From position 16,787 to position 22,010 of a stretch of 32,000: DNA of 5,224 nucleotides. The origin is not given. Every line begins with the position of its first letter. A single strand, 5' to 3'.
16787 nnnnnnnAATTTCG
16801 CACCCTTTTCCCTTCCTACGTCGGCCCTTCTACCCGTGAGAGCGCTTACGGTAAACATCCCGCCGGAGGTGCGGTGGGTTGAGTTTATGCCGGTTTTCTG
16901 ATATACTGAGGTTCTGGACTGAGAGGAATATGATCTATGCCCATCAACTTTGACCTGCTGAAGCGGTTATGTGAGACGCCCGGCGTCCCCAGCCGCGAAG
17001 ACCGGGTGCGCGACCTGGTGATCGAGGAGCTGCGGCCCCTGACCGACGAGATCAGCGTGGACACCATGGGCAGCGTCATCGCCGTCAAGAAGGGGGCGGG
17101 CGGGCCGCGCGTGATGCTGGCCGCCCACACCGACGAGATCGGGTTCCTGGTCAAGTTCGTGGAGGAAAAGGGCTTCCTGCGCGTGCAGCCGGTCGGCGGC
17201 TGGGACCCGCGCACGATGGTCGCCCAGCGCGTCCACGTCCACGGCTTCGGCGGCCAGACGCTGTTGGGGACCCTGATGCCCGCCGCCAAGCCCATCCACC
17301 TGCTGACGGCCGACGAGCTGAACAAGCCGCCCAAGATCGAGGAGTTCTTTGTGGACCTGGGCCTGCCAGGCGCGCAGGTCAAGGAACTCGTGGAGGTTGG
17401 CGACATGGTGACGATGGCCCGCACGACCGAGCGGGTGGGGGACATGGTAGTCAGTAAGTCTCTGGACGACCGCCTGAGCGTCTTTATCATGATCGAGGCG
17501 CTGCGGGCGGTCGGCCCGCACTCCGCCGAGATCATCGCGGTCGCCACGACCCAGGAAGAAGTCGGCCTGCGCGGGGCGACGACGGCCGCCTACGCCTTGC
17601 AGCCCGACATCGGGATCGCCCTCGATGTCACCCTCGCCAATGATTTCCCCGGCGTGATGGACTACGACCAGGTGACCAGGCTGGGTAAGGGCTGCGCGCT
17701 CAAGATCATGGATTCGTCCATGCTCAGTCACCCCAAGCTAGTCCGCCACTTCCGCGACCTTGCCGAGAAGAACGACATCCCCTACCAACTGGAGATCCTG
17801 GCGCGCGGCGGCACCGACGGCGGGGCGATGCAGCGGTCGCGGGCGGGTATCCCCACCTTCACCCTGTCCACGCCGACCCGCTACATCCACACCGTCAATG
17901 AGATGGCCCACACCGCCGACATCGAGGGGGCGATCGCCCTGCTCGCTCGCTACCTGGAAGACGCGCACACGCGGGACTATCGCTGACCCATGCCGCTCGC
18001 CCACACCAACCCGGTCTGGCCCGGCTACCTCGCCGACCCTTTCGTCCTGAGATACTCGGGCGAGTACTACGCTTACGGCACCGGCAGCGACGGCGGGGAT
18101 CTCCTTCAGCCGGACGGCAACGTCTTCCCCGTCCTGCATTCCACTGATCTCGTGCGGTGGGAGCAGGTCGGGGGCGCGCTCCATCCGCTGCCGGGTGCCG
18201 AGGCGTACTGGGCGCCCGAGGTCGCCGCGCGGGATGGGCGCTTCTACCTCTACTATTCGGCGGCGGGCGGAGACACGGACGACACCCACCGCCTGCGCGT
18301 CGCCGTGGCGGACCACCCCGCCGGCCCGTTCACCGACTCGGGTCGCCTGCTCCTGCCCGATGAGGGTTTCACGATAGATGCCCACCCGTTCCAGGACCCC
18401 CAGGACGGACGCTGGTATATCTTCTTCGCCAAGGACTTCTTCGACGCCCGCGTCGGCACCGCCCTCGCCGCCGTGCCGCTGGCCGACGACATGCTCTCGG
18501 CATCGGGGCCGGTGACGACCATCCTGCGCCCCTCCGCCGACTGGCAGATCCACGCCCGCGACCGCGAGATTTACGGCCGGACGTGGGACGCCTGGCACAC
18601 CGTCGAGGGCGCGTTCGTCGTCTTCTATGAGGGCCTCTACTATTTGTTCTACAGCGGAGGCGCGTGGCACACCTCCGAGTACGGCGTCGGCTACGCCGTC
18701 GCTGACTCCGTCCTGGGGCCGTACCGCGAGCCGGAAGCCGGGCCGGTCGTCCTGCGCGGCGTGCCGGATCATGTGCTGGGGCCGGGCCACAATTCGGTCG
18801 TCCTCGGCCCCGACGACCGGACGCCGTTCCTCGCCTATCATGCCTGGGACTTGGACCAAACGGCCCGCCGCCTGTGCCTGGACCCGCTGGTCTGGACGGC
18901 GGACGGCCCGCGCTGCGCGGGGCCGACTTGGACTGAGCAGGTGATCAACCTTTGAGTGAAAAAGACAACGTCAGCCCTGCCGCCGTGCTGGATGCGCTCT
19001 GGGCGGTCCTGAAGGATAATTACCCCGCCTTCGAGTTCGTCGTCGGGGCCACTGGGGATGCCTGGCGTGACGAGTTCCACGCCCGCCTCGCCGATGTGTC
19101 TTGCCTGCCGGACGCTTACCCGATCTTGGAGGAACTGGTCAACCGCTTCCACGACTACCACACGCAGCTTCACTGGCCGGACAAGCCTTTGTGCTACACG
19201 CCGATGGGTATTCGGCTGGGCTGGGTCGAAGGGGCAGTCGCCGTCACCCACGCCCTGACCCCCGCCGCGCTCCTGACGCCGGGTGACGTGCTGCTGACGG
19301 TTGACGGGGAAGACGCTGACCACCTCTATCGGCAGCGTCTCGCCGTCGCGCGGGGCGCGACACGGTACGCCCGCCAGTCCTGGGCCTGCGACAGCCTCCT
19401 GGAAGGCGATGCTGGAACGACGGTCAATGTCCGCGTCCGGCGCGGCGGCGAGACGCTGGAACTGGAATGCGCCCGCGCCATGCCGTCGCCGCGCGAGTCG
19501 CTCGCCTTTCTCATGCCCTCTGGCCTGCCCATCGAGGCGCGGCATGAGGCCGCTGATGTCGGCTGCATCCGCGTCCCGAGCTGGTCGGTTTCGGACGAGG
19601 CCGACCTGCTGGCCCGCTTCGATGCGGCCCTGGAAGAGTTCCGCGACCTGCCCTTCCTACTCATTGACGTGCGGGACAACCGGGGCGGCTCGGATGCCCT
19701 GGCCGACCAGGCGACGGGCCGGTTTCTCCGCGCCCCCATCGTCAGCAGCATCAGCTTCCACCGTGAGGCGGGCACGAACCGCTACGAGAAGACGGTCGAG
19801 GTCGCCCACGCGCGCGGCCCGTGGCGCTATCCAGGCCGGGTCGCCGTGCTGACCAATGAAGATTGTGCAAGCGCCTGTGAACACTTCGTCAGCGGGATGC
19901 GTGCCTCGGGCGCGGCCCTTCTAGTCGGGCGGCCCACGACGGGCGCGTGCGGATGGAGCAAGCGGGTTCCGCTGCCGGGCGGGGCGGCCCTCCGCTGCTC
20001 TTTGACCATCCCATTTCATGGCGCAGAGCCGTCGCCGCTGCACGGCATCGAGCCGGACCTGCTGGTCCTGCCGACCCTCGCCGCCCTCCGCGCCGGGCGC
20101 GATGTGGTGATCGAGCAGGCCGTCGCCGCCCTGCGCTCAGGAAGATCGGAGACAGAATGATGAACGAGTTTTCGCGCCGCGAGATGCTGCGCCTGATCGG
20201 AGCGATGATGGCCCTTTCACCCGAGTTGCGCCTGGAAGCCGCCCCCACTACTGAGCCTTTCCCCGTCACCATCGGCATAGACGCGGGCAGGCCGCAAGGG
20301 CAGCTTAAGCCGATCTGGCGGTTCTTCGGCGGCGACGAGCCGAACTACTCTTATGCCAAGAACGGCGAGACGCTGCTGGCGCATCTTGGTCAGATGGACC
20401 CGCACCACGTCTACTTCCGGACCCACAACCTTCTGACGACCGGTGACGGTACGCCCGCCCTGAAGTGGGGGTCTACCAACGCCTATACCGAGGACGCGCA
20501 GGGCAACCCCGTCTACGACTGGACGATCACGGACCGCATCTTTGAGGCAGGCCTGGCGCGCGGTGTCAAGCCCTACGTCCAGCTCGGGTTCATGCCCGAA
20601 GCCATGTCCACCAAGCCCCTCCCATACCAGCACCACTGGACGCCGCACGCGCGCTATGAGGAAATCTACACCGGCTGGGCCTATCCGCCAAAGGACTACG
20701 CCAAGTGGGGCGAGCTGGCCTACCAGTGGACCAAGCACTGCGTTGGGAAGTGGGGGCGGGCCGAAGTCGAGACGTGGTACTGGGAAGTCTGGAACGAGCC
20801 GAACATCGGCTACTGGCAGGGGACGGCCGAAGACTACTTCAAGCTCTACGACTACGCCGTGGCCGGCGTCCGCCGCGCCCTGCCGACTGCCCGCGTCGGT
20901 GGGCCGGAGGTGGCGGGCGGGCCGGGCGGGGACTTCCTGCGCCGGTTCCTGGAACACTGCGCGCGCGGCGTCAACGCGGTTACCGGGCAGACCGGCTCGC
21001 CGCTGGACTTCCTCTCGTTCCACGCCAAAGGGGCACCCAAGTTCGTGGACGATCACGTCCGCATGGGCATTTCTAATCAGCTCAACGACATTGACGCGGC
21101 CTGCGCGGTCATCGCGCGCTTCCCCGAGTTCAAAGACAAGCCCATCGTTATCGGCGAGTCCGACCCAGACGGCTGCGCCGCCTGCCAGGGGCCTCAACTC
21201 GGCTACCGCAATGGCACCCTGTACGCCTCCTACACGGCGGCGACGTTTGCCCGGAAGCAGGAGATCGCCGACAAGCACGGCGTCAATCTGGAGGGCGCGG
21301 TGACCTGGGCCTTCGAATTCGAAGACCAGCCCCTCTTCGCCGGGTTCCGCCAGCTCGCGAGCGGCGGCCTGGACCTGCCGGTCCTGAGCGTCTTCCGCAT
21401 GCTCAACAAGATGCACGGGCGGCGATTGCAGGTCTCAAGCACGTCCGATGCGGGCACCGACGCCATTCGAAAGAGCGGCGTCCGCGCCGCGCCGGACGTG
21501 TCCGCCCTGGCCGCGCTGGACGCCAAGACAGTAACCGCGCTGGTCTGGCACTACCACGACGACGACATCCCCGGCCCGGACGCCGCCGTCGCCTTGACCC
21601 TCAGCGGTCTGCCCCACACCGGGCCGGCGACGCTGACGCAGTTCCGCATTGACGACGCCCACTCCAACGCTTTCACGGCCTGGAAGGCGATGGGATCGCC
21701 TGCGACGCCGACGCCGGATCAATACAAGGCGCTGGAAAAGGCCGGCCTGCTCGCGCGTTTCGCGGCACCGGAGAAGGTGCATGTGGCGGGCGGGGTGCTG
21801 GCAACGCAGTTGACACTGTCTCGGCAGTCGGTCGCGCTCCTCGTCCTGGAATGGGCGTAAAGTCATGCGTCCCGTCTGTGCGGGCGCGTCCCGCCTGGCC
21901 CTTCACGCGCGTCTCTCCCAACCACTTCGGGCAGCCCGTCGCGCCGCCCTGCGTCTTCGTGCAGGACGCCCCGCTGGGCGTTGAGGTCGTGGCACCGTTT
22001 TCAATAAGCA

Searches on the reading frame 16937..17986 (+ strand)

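Call 37: search_protein_families(library=pfam, proteins=[window:16937-17986:+], max_evalue=0.0001)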
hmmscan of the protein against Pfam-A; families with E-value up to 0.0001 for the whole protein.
window:16937-17986:+ (349 aa): 3 families
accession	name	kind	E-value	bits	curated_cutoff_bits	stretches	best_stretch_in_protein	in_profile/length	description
PF05343.19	Peptidase_M42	-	6.5e-92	308.1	23.2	1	45-335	1-292/292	M42 glutamyl aminopeptidase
PF01546.33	Peptidase_M20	-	2.2e-09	37.9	24.6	1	177-341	35-205/206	Peptidase family M20/M25/M40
PF02127.20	Peptidase_M18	-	2.7e-08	33.5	24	1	237-337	325-429/432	Aminopeptidase I zinc metalloprotease (M18)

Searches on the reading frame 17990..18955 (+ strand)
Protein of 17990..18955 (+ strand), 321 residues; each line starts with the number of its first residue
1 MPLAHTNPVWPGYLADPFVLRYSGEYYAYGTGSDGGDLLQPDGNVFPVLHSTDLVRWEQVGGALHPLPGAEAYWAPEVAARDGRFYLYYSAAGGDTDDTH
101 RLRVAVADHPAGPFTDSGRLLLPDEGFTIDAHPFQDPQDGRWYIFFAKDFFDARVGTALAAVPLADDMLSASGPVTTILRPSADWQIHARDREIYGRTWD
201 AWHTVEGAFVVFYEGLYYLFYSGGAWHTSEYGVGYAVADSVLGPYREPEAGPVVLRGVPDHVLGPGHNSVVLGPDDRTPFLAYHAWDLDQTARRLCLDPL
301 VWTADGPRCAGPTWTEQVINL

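Call 37: search_protein_families(library=pfam, proteins=[window:17990-18955:+], max_evalue=0.0001)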
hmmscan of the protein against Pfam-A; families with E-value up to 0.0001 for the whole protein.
window:17990-18955:+ (321 aa): 1 family
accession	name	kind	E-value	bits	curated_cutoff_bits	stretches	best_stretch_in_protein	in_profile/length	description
PF04616.20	Glyco_hydro_43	-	6.1e-53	180.5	32.2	1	6-306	2-286/288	Glycosyl hydrolases family 43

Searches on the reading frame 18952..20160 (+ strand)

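Call 37: search_protein_families(library=pfam, proteins=[window:18952-20160:+], max_evalue=0.0001)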
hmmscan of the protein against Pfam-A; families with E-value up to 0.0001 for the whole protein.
window:18952-20160:+ (402 aa): 1 family
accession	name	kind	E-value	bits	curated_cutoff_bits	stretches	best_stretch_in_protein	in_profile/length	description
PF03572.23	Peptidase_S41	-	4.9e-22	78.7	24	1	202-370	1-163/165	Peptidase family S41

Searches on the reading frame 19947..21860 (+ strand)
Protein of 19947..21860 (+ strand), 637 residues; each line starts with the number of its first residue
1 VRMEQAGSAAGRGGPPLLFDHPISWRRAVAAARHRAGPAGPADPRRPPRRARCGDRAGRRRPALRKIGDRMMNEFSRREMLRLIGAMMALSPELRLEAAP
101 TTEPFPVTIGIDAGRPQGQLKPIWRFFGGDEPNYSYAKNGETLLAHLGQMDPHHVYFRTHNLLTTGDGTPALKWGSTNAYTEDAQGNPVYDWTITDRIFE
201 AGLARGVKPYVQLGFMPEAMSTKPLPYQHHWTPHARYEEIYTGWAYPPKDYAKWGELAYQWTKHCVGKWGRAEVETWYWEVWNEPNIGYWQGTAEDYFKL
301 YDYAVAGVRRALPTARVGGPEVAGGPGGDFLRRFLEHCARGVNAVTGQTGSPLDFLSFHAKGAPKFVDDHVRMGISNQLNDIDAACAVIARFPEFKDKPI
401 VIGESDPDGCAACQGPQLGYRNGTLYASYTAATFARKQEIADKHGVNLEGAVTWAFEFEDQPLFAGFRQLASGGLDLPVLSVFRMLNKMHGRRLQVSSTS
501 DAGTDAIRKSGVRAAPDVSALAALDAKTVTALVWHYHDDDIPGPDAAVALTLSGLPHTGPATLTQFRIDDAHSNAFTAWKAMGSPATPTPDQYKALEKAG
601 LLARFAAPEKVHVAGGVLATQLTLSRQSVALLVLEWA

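Call 37: search_protein_families(library=pfam, proteins=[window:19947-21860:+], max_evalue=0.0001)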
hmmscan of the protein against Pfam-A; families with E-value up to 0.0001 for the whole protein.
window:19947-21860:+ (637 aa): 1 family
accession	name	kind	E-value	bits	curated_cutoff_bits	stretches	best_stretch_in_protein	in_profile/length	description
PF01229.23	Glyco_hydro_39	-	2.4e-51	175.5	26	1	109-599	3-454/472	Glycosyl hydrolases family 39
